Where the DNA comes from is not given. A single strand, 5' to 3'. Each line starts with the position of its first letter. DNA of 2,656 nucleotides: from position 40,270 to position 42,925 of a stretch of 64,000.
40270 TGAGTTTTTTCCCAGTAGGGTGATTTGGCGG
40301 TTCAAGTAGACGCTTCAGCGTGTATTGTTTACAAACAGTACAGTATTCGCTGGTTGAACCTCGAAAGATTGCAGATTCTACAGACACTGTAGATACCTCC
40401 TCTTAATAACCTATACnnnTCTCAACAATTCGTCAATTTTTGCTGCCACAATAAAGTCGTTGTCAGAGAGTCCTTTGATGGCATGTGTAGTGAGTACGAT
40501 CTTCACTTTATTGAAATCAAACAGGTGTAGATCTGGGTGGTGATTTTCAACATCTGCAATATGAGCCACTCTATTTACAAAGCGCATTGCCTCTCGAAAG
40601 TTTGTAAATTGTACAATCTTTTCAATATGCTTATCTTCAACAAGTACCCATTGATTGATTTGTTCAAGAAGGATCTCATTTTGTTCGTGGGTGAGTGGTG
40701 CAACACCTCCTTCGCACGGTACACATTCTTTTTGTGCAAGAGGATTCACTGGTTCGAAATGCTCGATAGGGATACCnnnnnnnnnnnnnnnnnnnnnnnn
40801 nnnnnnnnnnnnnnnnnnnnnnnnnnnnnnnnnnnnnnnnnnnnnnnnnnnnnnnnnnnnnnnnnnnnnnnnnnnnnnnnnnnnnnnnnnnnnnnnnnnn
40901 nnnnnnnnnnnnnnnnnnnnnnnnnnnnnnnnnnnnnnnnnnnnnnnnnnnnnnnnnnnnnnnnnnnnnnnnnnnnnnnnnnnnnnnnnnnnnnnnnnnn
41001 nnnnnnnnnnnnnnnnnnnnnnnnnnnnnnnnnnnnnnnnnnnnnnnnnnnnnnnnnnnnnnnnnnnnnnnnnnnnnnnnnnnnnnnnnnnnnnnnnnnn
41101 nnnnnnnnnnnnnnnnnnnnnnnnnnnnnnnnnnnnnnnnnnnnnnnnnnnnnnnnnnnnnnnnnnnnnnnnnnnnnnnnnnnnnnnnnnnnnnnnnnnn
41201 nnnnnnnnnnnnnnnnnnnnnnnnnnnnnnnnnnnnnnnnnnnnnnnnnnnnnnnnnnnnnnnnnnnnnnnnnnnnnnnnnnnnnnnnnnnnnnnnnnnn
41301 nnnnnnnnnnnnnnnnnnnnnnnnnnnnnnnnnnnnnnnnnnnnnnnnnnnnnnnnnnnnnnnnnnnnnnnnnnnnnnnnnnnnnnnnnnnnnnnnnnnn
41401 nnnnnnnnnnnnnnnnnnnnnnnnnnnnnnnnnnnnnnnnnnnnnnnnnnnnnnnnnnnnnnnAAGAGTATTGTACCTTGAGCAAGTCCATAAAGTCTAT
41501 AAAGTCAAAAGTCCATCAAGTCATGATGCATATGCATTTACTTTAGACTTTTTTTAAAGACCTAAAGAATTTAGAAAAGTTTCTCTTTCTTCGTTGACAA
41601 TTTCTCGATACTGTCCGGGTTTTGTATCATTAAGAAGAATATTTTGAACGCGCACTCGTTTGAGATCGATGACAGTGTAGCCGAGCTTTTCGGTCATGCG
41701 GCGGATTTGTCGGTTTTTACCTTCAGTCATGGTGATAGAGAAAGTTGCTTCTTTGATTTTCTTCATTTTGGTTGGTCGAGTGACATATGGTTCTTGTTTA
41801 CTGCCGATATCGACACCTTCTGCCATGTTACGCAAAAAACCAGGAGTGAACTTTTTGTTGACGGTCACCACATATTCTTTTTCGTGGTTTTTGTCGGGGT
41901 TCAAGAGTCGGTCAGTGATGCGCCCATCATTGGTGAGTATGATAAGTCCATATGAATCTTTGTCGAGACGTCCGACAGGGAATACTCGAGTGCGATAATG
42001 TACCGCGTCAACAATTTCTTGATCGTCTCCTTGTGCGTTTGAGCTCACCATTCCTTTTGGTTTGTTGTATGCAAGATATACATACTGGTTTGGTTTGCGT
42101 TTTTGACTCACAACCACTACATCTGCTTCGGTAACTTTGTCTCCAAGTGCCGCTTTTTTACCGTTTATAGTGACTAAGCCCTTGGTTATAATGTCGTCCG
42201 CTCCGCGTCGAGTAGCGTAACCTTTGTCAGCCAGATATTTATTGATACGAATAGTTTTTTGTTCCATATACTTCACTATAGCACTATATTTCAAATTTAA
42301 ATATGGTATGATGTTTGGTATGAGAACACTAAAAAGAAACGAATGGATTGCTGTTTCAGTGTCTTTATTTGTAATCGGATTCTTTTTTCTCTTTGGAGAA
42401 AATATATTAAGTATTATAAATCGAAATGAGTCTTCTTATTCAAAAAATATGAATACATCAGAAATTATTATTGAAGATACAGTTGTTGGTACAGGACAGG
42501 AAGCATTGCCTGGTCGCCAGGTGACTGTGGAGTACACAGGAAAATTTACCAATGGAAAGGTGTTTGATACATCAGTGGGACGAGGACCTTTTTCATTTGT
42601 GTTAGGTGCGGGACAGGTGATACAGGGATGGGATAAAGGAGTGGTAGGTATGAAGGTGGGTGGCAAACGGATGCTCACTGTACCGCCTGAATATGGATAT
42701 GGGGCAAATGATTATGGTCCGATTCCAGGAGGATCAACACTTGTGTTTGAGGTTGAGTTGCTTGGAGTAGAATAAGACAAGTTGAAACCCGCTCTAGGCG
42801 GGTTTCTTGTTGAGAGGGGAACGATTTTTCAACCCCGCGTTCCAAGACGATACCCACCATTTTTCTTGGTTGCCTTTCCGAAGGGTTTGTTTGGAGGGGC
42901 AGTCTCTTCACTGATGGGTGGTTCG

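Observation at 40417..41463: LOG-family phosphoribohydrolase fused to a pterin-4a-carbinolamine dehydratase (PCD/DCoH) domain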

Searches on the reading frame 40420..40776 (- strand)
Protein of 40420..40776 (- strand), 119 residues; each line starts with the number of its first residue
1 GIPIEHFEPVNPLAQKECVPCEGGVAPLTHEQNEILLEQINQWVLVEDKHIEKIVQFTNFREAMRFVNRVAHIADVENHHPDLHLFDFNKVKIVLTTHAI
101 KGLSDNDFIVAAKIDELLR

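Call 9: find_homologous_proteins(query=window:40420-40776:-, max_evalue=0.001)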
Query seq(119 aa) (119 aa): 8000 proteins with E <= 0.001 among 8000 candidates; the best 120 are listed.
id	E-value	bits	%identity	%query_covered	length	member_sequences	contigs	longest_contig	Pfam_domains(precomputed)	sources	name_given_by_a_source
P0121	2.6e-34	136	59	88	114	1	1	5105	PF01329.25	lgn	-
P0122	4.8e-34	135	56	90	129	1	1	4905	PF01329.25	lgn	-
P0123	2.0e-33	133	57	91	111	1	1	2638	PF01329.25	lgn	-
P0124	2.3e-33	133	60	88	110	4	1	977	PF01329.25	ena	-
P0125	9.0e-33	131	57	89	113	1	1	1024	PF01329.25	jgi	jgi:4a-hydroxytetrahydrobiopterin dehydratase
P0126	2.7e-32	129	58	88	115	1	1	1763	PF01329.25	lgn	-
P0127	2.9e-32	129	56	94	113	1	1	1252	PF01329.25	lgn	-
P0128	3.8e-32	129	51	92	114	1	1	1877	PF01329.25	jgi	jgi:4a-hydroxytetrahydrobiopterin dehydratase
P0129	3.8e-32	129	57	90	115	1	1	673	PF01329.25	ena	-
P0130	4.4e-32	129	58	88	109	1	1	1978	PF01329.25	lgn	-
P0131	4.6e-32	129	57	91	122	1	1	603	PF01329.25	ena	-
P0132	5.4e-32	128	55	92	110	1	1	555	PF01329.25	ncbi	-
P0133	5.9e-32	128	59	90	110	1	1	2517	PF01329.25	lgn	-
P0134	6.4e-32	128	58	93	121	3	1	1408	PF01329.25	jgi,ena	-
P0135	7.7e-32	128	57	87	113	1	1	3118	PF01329.25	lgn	-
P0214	3.4e-29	119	55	89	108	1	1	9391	PF01329.25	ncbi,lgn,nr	ncbi:4a-hydroxytetrahydrobiopterin dehydratase [Candidatus Jorgensenbacteria bacterium]|nr:4a-hydrox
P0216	3.9e-29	119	53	88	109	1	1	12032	PF01329.25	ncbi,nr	ncbi:4a-hydroxytetrahydrobiopterin dehydratase [Patescibacteria group bacterium AH-259-L07]|nr:4a-hy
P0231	6.6e-29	118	55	87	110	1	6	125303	PF01329.25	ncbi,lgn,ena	ncbi:MAG: 4a-hydroxytetrahydrobiopterin dehydratase [Patescibacteria group bacterium]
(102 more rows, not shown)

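Call 16: find_encoding_contigs(protein=P0231, flank=8000, max_places=2)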
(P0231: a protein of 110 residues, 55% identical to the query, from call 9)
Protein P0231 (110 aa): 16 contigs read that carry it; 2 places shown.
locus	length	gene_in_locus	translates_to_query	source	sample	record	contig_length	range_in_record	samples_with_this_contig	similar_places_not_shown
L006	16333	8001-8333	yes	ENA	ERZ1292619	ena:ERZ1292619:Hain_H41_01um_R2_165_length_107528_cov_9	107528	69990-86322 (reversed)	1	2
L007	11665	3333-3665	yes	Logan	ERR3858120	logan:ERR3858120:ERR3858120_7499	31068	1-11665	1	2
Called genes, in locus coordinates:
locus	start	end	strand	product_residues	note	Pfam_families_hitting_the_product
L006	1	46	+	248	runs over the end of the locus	PF00119:ATP-synt_A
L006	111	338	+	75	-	PF00137:ATP-synt_C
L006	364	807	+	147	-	PF00430:ATP-synt_B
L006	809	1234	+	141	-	PF00213:OSCP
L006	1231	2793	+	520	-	PF02874:ATP-synt_ab_N (weak), PF00006:ATP-synt_ab, PF06745:ATPase (faint), PF00306:ATP-synt_ab_C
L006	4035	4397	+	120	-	-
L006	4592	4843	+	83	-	PF04221:RelB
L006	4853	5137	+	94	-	PF15738:YafQ_toxin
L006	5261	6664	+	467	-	PF02874:ATP-synt_ab_N, PF00006:ATP-synt_ab, PF22919:ATP-synt_VA_C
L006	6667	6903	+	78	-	PF02823:ATP-synt_DE_N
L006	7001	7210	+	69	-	-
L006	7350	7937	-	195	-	PF03167:UDG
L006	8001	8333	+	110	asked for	PF01329:Pterin_4a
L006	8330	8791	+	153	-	PF01878:EVE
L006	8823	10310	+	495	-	PF11074:DUF2779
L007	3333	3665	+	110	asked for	PF01329:Pterin_4a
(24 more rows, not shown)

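Call 17: find_encoding_contigs(protein=P0214, flank=8000, max_places=1)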
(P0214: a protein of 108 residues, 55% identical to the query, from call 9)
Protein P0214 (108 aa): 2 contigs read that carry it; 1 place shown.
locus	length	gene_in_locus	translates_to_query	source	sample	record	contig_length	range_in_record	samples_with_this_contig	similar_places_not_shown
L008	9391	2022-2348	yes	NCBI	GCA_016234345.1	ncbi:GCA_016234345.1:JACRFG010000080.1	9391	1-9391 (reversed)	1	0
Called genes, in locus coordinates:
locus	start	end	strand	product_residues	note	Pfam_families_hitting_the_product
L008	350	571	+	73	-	-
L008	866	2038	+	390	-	PF00438:S-AdoMet_synt_N, PF02772:S-AdoMet_synt_M, PF02773:S-AdoMet_synt_C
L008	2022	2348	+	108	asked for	PF01329:Pterin_4a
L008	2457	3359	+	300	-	PF13406:SLT_2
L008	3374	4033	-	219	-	PF09335:VTT_dom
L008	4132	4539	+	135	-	PF00472:RF-1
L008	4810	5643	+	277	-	-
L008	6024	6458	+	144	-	-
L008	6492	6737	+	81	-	-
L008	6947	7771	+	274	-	-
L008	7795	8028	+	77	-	-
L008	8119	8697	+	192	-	PF01923:Cob_adeno_trans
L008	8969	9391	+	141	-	?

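Call 18: find_encoding_contigs(protein=P0216, flank=8000, max_places=1)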
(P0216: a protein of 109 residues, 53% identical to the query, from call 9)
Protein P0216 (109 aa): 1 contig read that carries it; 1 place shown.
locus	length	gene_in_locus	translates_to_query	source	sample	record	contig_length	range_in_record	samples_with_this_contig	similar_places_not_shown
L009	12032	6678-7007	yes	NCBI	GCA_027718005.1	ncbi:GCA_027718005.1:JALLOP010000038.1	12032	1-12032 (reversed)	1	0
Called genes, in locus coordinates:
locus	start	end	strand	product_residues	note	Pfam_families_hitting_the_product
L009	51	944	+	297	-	-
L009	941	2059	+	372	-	PF13528:Glyco_trans_1_3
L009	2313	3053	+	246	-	-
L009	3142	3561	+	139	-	PF03479:PCC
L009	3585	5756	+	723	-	PF00330:Aconitase, PF00694:Aconitase_C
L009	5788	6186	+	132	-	-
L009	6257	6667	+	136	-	PF18920:DUF5671 (faint)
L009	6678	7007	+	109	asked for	PF01329:Pterin_4a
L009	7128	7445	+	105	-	-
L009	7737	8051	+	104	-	PF03819:MazG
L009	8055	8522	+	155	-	PF08719:NADAR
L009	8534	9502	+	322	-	-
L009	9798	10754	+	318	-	-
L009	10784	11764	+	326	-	-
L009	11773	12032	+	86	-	PF04430:DUF498 (weak)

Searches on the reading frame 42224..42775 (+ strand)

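Call 48: search_protein_families(library=ncbifam, proteins=[window:42224-42775:+], max_evalue=0.0001)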
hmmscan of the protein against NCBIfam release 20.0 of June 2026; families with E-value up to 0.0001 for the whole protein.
window:42224-42775:+ (183 aa): 4 families
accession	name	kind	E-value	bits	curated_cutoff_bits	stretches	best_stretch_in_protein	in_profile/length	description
NF008150.0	PRK10902.1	equivalog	3.7e-20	72.5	215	1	87-182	154-248/271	FKBP-type peptidyl-prolyl cis-trans isomerase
NF053689.1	BamJ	equivalog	4.4e-19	69.5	100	1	64-179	63-184/184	BamJ family beta-barrel-assembly machinery protein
NF008602.0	PRK11570.1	subfamily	2.3e-17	63.6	198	1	71-181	92-204/206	FKBP-type peptidyl-prolyl cis-trans isomerase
TIGR00115.1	tig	equivalog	8.8e-08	31.4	180.2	1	93-182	148-231/410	trigger factor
